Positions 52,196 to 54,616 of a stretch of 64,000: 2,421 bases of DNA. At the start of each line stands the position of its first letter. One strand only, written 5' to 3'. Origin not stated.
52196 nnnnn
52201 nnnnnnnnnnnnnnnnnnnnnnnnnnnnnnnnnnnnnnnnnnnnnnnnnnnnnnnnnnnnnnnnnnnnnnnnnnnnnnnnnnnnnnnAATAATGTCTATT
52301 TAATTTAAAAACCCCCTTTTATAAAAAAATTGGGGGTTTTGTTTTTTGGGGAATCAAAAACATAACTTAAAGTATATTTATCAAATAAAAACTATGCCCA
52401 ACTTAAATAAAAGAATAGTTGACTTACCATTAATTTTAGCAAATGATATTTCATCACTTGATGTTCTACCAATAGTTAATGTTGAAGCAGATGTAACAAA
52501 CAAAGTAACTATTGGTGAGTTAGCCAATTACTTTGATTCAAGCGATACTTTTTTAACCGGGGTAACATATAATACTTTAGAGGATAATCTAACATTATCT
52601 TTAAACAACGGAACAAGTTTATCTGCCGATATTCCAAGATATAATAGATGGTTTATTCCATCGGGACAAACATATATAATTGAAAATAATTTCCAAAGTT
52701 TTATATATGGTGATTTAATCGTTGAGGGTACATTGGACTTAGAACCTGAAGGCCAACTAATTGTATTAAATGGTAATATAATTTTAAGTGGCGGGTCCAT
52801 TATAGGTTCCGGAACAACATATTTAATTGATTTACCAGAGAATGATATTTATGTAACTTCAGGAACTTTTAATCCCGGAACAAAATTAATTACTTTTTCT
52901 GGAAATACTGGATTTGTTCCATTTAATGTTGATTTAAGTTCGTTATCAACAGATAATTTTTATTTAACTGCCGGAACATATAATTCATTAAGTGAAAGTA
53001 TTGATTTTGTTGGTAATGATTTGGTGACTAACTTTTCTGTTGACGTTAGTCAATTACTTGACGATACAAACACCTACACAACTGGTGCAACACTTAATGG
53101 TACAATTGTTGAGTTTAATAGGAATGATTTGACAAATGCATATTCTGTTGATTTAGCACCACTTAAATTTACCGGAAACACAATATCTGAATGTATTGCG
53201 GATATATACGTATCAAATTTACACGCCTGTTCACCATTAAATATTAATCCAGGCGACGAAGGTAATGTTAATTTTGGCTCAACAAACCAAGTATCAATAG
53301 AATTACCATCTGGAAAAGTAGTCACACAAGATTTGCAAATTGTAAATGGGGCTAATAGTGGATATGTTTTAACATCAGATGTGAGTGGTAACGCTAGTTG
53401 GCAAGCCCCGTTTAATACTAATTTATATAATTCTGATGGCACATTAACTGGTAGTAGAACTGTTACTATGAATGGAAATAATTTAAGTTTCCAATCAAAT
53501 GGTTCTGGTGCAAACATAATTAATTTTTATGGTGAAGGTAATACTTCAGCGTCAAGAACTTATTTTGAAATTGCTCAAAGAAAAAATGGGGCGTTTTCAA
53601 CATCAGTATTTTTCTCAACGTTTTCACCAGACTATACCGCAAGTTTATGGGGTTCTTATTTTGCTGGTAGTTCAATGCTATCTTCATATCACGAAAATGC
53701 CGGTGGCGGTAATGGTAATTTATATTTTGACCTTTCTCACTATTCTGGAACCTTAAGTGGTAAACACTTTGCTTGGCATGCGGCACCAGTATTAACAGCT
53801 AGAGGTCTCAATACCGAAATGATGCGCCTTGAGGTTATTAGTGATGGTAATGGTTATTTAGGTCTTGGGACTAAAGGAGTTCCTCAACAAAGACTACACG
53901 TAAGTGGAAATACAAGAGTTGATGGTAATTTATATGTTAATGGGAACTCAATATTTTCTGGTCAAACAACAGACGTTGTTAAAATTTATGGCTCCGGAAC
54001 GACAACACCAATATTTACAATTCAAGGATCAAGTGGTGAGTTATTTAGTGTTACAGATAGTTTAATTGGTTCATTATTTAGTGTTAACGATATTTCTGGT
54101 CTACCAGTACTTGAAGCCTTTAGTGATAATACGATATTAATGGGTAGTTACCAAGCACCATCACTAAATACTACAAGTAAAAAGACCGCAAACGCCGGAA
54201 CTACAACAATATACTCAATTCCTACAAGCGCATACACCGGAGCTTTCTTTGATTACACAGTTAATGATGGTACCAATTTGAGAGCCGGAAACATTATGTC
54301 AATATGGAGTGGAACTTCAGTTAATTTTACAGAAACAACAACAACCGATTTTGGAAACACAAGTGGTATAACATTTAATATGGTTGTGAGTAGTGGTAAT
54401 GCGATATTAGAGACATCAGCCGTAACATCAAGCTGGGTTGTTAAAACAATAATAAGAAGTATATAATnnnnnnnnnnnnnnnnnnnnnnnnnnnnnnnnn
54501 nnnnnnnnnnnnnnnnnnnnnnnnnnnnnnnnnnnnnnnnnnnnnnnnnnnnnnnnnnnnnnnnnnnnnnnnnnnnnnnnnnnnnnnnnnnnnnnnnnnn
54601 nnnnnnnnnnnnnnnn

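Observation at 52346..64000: Receptor-binding super-module: six tandem LamG-like paralogues between two tail-fibre-like proteins and a giant beta-helix repeat protein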

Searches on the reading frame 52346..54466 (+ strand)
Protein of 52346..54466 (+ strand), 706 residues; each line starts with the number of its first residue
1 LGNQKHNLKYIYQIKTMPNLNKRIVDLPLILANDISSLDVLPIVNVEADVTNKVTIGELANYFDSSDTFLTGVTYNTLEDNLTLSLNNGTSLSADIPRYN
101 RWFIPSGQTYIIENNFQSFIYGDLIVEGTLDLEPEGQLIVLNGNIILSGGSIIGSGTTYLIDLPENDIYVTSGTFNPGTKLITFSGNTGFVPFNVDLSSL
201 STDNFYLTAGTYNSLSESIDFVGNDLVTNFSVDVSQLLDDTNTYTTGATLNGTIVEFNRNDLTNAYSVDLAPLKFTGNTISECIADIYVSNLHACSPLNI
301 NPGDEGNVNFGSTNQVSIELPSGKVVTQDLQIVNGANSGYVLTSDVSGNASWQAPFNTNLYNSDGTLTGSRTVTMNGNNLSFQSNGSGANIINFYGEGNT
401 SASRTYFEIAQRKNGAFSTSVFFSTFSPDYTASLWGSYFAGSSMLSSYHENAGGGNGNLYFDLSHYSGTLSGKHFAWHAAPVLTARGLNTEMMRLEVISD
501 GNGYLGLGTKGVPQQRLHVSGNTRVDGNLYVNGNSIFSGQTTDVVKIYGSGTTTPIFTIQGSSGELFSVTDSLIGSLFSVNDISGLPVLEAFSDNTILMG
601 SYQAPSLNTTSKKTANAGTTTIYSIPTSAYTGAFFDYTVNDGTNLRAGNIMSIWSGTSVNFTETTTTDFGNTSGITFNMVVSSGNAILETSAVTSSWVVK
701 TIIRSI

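Call 4: search_protein_families(library=pfam, proteins=[window:52346-54466:+], max_evalue=0.1)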
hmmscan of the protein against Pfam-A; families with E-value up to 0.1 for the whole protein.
window:52346-54466:+ (706 aa): 0 families

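Call 10: search_protein_families(library=phrogs, proteins=[window:52346-54466:+], max_evalue=0.01)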
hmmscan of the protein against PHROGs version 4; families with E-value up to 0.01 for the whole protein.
window:52346-54466:+ (706 aa): 0 families

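Call 13: search_dna_similar(query=window:52346-54466:+, collection=phages, mode=protein, max_rows=20)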
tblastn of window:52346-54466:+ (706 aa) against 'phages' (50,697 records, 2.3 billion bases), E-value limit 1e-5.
Records with a match: 6; places in all: 6; records where one place covers at least 80% of the query: 0.
Best place of each record, by identity: <60% 6.
By first word of the organism name: Flavobacterium 4; uncultured 2.
By host as written in the record: Flavobacterium sp. LMO8 4; - 2.
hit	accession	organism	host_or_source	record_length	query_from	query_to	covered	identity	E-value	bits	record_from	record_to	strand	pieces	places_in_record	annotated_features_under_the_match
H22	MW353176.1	Flavobacterium phage vB_FspM_immuto_3-5A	Flavobacterium sp. LMO8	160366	545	607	9%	52.3%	5e-10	69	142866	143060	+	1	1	tail fiber protein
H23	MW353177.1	Flavobacterium phage vB_FspM_immuto_13-6C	Flavobacterium sp. LMO8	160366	545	607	9%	52.3%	5e-10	69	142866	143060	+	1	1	tail fiber protein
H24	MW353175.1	Flavobacterium phage vB_FspM_immuto_2-6A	Flavobacterium sp. LMO8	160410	545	607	9%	52.3%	5e-10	69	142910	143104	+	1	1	tail fiber protein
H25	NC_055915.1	Flavobacterium phage vB_FspM_immuto_2-6A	Flavobacterium sp. LMO8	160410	545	607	9%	52.3%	5e-10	69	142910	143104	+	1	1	tail fiber protein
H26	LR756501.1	uncultured phage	metagenomic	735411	548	607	8%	51.7%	5e-8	63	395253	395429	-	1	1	record has no annotation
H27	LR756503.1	uncultured phage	metagenomic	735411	548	607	8%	51.7%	5e-8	63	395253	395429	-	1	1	record has no annotation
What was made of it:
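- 52346..54466 (+): Fibre-like protein, 706 aa from TTG at 52346; gene callers on identical contigs give 706 or 690 aa. The N-terminal part varies between phages. The C-terminal ~200 aa (about 53837-54466) is conserved. It carries the motif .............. at residue 339. Residues 545-607 match a protein annotated as tail fiber in Flavobacterium phage immuto (call 13).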

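Call 47: search_solved_structures(query=window:52346-54463:+, max_evalue=1)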
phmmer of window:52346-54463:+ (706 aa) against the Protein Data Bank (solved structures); distinct sequences matched with E-value up to 1: 0.

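Call 72: search_protein_families(library=ncbifam, proteins=[window:52346-54466:+], max_evalue=0.1)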
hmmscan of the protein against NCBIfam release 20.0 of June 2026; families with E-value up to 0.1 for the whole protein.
window:52346-54466:+ (706 aa): 0 families

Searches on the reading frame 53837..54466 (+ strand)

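Call 30: search_protein_families(library=pfam, proteins=[window:53837-54466:+], max_evalue=1)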
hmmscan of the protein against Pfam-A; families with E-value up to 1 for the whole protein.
window:53837-54466:+ (209 aa): 1 family
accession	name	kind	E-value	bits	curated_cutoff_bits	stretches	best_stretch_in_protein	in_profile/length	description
PF22257.2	GPR128_N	-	0.23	12.1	27.2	0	93-123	30-59/81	GPR128, N-terminal domain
